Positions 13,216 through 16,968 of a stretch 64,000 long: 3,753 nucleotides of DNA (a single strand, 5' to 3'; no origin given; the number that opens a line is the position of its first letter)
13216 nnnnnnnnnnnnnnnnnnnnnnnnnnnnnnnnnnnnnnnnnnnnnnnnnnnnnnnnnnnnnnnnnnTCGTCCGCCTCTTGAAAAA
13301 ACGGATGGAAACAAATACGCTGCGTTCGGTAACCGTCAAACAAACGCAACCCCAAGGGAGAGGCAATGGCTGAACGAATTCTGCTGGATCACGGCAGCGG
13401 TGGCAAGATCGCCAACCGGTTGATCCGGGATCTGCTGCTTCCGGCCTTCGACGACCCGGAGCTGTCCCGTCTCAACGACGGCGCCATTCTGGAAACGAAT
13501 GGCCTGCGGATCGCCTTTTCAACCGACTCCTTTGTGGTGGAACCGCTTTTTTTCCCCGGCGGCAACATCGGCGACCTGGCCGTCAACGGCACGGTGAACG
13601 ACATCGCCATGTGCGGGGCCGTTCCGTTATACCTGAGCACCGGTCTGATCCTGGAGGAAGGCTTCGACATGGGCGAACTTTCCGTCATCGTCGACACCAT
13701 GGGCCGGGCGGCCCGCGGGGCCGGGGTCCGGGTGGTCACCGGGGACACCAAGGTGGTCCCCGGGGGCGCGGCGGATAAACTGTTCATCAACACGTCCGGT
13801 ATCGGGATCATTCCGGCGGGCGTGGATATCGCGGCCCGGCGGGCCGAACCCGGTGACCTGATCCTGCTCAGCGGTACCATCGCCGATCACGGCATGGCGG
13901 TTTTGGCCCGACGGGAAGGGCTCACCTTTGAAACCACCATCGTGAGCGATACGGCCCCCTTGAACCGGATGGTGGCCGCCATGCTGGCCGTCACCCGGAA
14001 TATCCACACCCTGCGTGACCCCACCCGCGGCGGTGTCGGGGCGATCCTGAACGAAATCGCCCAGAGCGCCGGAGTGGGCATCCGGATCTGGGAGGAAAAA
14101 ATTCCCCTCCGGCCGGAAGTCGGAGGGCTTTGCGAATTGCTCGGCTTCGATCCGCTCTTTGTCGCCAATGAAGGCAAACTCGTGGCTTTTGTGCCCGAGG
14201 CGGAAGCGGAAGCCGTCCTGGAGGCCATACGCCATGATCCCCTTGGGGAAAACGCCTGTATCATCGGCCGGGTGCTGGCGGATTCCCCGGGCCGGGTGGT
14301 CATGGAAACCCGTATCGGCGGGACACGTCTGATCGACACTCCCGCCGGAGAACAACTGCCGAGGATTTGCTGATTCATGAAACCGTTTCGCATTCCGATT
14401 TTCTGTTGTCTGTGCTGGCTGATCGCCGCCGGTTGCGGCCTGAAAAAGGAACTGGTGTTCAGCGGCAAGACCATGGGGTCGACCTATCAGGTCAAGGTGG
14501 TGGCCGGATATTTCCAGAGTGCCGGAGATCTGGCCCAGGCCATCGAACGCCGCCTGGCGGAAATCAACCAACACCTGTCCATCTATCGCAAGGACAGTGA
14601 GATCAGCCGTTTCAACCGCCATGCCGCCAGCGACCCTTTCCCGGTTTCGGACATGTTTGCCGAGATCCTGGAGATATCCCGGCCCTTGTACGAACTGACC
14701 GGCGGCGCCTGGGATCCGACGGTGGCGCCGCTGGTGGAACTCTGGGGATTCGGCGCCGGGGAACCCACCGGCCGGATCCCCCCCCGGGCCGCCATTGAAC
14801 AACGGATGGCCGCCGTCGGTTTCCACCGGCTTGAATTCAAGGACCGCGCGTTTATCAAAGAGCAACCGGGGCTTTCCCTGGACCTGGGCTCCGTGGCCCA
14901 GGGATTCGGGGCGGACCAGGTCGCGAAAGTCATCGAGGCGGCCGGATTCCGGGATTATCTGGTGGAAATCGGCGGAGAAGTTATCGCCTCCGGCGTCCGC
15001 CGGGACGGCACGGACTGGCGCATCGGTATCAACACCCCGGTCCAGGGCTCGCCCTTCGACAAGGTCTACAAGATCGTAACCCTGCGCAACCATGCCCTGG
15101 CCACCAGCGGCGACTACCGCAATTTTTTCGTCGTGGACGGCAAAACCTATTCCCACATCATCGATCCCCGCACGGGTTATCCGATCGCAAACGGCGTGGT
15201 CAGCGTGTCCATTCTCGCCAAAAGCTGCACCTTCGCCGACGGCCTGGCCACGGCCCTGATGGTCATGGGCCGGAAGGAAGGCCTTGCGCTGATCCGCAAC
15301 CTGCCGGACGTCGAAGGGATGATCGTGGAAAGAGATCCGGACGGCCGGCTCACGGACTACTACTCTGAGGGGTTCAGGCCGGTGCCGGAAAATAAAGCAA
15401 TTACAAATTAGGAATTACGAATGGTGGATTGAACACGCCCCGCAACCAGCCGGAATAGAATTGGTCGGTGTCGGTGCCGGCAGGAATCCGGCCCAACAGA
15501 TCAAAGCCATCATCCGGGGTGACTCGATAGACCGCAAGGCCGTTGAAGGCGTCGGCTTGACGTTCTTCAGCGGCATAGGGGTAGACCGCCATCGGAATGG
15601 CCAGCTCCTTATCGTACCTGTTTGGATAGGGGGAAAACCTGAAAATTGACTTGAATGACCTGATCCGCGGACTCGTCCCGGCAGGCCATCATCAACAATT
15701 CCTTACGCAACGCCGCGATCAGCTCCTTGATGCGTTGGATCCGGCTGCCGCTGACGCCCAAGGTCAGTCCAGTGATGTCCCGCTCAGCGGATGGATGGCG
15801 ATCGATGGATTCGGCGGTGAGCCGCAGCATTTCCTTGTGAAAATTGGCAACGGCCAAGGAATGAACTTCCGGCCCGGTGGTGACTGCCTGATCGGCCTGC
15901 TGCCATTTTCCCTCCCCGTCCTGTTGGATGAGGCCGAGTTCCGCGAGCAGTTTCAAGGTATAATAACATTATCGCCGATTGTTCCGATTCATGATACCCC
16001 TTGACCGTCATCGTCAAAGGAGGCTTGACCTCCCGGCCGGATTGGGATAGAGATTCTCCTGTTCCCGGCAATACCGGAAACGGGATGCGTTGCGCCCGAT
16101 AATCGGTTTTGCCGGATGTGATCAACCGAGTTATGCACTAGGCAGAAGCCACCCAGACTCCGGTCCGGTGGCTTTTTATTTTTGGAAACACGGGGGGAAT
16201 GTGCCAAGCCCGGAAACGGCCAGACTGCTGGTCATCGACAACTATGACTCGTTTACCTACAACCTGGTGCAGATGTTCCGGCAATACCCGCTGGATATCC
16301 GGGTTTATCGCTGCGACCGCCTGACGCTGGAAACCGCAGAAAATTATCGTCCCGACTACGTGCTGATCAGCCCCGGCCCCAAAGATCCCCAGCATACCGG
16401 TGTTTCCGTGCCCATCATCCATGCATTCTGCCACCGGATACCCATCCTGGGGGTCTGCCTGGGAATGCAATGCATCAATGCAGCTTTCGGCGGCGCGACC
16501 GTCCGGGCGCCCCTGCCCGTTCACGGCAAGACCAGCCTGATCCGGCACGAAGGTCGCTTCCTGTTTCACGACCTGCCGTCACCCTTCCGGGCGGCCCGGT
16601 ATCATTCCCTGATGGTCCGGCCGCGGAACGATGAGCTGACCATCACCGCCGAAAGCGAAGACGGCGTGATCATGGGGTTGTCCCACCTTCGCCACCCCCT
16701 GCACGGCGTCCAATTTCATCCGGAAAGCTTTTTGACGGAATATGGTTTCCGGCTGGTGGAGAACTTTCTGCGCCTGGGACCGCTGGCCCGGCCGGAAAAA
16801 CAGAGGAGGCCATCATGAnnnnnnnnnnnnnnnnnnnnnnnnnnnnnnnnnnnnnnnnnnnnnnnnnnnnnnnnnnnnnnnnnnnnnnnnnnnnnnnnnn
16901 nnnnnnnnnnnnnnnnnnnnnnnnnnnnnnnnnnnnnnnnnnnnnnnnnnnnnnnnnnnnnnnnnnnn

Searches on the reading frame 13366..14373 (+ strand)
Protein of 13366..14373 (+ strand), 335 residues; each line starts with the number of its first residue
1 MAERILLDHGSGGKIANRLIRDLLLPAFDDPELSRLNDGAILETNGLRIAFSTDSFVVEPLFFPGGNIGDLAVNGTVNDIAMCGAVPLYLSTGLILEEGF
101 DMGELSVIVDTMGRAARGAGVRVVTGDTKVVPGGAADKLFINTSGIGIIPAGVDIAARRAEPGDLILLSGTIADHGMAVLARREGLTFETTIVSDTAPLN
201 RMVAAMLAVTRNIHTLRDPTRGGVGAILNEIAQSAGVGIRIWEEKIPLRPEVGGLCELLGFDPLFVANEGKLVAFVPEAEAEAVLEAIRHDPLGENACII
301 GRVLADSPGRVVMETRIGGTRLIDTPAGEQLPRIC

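Call 46: search_protein_families(library=pfam, proteins=[window:13366-14373:+], max_evalue=0.001)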
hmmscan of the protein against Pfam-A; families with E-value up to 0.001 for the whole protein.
window:13366-14373:+ (335 aa): 2 families
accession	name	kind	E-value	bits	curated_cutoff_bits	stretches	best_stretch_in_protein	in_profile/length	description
PF02769.27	AIRS_C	-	1e-26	94.4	23.1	1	161-312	1-154/156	AIR synthase related protein, C-terminal domain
PF00586.29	AIRS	-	1.6e-20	74.1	24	1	38-149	3-112/112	AIR synthase related protein, N-terminal domain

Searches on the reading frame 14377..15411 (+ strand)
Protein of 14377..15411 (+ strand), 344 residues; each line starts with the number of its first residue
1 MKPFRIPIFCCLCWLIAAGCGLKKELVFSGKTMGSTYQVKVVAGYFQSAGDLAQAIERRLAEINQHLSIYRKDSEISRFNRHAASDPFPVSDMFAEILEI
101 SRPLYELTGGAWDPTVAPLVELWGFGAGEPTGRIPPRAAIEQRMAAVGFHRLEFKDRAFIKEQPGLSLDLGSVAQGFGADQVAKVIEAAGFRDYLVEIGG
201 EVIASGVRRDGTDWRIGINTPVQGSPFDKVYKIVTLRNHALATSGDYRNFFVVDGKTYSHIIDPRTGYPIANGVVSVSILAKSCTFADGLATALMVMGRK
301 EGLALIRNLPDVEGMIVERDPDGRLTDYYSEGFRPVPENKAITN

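Call 46: search_protein_families(library=pfam, proteins=[window:14377-15411:+], max_evalue=0.001)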
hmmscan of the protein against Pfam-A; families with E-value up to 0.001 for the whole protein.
window:14377-15411:+ (344 aa): 1 family
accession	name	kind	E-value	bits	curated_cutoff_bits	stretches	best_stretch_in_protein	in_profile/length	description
PF02424.20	ApbE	-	2.7e-89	299.7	25.6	1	33-315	1-265/266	ApbE family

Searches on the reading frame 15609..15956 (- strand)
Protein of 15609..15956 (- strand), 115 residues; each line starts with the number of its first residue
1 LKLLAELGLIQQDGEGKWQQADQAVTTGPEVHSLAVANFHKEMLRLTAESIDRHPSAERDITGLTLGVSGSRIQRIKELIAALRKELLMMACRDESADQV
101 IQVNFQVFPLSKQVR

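Call 46: search_protein_families(library=pfam, proteins=[window:15609-15956:-], max_evalue=0.001)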
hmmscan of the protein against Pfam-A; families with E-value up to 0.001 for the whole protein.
window:15609-15956:- (115 aa): 1 family
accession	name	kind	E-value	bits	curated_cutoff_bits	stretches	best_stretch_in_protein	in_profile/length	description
PF14394.12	DUF4423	-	1.2e-22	80.9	30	1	1-110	57-165/165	Domain of unknown function (DUF4423)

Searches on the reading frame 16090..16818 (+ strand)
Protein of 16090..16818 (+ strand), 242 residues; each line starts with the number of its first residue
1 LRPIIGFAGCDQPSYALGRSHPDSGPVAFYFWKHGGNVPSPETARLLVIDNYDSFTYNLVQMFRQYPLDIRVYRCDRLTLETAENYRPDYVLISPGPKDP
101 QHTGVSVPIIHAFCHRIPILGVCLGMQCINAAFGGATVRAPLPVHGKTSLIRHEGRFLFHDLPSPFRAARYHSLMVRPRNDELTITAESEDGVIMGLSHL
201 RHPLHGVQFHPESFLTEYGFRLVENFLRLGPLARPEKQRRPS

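Call 46: search_protein_families(library=pfam, proteins=[window:16090-16818:+], max_evalue=0.001)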
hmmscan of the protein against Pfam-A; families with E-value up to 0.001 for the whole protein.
window:16090-16818:+ (242 aa): 2 families
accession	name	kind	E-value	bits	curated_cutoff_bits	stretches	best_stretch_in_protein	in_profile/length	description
PF00117.34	GATase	-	5.7e-53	179.8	22.8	1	47-227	1-187/190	Glutamine amidotransferase class-I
PF07722.19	Peptidase_C26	-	6.5e-14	52.7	20.5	1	97-212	85-219/219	Peptidase C26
